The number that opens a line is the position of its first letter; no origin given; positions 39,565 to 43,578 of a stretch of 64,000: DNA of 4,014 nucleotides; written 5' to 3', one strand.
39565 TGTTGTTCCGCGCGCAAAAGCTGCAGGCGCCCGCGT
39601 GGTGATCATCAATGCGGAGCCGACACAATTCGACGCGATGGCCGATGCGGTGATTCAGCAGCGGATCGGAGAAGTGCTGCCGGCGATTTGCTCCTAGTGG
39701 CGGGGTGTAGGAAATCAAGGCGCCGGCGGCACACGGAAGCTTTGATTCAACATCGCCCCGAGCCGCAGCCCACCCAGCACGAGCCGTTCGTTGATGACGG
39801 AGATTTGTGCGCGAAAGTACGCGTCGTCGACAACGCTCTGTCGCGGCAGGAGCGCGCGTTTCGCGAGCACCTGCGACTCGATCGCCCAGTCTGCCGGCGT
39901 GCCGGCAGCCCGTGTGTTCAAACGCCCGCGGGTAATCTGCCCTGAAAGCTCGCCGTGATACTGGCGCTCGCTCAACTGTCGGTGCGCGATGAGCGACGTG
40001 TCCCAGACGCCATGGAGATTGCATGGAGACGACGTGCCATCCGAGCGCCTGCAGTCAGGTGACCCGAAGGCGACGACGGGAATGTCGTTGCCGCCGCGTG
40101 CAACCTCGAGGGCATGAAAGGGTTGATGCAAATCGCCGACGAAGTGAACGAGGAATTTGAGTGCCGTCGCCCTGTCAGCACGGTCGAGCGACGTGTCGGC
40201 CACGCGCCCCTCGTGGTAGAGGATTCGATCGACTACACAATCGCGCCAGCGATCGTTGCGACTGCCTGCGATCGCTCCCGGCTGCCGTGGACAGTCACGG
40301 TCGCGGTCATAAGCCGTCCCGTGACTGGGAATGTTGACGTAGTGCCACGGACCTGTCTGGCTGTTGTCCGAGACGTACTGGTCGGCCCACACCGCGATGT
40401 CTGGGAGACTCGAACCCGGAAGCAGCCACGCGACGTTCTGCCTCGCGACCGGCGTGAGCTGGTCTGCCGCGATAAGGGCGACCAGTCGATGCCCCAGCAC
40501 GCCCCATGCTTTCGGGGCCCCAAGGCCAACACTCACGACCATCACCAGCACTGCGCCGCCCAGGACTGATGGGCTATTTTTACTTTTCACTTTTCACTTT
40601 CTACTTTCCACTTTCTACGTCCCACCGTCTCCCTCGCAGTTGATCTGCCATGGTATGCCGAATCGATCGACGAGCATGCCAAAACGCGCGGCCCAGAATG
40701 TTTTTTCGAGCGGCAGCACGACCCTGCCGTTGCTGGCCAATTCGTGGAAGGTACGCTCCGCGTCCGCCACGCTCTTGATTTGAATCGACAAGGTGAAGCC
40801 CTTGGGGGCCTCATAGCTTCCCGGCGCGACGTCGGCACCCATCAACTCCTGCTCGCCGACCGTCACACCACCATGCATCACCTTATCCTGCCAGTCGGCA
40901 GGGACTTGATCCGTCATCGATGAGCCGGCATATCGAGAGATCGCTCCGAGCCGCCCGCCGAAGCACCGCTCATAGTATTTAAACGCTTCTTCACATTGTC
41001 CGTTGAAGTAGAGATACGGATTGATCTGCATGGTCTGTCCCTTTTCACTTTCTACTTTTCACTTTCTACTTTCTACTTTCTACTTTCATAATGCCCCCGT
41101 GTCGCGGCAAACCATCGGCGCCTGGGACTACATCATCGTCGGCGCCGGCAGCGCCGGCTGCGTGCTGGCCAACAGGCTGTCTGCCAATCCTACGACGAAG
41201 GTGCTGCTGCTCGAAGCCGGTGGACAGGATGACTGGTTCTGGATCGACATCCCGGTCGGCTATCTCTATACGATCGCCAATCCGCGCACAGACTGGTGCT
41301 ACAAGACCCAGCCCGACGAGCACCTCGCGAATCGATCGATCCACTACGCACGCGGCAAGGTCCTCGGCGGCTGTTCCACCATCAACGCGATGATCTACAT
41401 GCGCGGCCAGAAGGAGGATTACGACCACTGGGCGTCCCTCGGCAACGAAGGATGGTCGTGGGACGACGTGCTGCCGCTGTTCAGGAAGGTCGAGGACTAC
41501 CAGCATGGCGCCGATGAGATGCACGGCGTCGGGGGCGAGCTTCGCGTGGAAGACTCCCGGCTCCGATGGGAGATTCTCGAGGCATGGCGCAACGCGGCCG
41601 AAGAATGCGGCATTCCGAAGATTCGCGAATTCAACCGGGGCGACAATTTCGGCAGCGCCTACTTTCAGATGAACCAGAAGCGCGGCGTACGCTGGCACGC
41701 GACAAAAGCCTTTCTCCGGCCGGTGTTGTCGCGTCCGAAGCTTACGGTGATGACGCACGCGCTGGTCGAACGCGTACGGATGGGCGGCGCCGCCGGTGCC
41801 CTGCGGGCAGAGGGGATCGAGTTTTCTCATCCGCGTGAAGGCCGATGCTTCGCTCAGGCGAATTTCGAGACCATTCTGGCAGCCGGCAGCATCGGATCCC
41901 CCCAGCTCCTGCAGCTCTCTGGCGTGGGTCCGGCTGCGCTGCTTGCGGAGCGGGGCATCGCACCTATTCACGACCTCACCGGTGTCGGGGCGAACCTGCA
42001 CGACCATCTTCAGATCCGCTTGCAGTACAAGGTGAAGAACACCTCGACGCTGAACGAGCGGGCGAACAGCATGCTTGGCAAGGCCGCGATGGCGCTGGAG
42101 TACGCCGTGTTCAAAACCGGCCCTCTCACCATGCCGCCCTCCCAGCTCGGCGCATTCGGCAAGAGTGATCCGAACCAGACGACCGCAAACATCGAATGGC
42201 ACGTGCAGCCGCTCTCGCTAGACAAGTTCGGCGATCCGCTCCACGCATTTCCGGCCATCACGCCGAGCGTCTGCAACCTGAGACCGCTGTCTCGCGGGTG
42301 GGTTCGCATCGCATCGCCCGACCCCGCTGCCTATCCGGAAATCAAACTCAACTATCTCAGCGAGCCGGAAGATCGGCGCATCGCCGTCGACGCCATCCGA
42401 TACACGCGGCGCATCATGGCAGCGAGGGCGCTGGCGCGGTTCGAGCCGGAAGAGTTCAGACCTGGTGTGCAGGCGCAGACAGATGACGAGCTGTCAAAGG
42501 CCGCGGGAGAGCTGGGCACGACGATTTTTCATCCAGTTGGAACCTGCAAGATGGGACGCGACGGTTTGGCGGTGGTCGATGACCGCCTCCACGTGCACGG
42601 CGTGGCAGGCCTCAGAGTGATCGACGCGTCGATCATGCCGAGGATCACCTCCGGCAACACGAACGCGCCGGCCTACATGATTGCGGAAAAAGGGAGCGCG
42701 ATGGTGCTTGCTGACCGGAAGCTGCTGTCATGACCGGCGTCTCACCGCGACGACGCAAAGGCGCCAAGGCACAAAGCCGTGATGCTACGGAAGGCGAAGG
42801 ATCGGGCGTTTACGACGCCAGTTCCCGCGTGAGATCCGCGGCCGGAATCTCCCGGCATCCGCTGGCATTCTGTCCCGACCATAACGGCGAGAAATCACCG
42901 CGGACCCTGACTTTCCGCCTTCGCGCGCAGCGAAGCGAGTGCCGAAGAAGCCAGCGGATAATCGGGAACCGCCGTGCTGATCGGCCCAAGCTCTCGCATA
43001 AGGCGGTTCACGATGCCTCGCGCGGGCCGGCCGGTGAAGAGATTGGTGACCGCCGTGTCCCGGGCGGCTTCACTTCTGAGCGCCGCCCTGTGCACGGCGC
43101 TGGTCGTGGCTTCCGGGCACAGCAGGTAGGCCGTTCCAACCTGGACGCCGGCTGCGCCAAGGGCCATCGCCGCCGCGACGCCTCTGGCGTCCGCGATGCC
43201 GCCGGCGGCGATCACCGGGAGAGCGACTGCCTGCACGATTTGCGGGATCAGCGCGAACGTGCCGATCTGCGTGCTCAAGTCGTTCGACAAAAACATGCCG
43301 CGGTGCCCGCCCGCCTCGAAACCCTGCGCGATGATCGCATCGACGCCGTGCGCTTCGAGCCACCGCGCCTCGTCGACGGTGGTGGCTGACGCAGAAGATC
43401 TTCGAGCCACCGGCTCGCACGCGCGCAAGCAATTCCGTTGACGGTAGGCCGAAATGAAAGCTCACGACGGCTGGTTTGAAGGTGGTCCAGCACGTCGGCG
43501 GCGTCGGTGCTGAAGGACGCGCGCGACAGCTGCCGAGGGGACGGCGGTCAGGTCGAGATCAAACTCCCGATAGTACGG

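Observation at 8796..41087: Family of strand-polarised heptanucleotide tandem arrays packed against gene ends (11 arrays in 33 kb)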

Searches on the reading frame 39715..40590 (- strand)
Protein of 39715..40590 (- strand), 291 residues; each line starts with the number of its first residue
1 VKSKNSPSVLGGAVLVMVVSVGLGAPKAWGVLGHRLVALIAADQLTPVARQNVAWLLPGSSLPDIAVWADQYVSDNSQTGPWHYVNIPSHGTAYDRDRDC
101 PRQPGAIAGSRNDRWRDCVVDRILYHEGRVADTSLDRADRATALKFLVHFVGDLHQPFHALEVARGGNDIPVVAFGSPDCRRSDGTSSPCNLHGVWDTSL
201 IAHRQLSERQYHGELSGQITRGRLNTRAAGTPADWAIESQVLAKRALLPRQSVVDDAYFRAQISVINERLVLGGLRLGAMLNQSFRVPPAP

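Call 21: search_protein_families(library=pfam, proteins=[window:39715-40590:-], max_evalue=0.001)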
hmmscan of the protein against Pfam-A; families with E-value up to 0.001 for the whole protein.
window:39715-40590:- (291 aa): 1 family
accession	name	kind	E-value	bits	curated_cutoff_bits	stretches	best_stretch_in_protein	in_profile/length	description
PF02265.22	S1-P1_nuclease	-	5.7e-49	167.7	29.5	1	29-285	1-257/258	S1/P1 Nuclease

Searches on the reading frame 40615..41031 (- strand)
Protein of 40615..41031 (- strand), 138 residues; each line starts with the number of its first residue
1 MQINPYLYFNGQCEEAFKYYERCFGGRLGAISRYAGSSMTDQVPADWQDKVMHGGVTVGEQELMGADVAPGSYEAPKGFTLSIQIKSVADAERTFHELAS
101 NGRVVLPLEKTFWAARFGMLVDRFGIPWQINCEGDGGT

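Call 21: search_protein_families(library=pfam, proteins=[window:40615-41031:-], max_evalue=0.001)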
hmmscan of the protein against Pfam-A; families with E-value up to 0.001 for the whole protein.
window:40615-41031:- (138 aa): 2 families
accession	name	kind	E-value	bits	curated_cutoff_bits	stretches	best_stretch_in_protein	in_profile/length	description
PF06983.19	3-dmu-9_3-mt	-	6.6e-13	49.6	24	1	2-130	2-115/116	3-demethylubiquinone-9 3-methyltransferase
PF00903.31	Glyoxalase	-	1.2e-12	48.7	20.6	1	3-130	2-121/121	Glyoxalase/Bleomycin resistance protein/Dioxygenase superfamily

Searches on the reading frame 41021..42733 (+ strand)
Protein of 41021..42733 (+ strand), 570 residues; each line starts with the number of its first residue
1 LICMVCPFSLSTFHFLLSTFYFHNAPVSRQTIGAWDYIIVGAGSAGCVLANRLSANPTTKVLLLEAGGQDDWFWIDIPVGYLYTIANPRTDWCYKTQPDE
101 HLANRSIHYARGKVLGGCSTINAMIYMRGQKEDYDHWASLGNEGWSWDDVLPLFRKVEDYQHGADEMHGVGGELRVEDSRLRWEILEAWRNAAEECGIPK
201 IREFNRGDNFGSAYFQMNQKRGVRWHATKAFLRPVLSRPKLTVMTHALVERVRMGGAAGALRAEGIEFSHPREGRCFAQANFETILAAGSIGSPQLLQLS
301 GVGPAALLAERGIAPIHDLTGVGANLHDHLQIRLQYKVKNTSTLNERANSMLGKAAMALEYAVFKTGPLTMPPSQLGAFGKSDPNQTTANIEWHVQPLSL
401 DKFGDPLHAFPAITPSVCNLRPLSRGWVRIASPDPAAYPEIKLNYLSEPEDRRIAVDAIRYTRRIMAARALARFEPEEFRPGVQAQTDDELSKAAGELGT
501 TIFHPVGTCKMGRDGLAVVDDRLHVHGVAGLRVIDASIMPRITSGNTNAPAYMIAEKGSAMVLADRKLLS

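Call 21: search_protein_families(library=pfam, proteins=[window:41021-42733:+], max_evalue=0.001)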
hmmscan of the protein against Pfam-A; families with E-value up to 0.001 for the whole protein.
window:41021-42733:+ (570 aa): 4 families
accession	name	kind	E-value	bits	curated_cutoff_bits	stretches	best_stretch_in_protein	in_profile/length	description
PF00732.25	GMC_oxred_N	-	1.9e-46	159.1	23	1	36-330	2-217/218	GMC oxidoreductase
PF05199.19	GMC_oxred_C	-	1.1e-38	133.4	24.6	1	422-555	1-139/139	GMC oxidoreductase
PF05834.18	Lycopene_cycl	-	0.00015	21.4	23.4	1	36-68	1-34/380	Lycopene cyclase protein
PF00890.30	FAD_binding_2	-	0.00062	19.5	20.4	0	36-68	1-32/414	FAD binding domain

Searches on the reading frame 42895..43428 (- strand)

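Call 36: search_protein_families(library=pfam, proteins=[window:42895-43428:-], max_evalue=0.001)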
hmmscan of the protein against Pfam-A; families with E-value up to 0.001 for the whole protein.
window:42895-43428:- (177 aa): 6 families
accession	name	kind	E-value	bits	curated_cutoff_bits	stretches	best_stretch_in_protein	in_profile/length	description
PF03060.21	NMO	-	8.8e-49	167.1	28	1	13-174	141-298/331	Nitronate monooxygenase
PF04481.18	DUF561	-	5.8e-07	29.4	21.6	1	18-100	135-216/243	Protein of unknown function (DUF561)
PF01070.24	FMN_dh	-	1.6e-06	27.9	24.9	1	17-103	228-307/350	FMN-dependent dehydrogenase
PF00977.27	His_biosynth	-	7.8e-05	22.7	23.6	1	58-114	62-118/228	Histidine biosynthesis protein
PF01207.24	Dus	-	0.0002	21.1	20.4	1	17-114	140-229/311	Dihydrouridine synthase (Dus)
PF05690.20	ThiG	-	0.00031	20.6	23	1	21-101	137-207/247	Thiazole biosynthesis protein ThiG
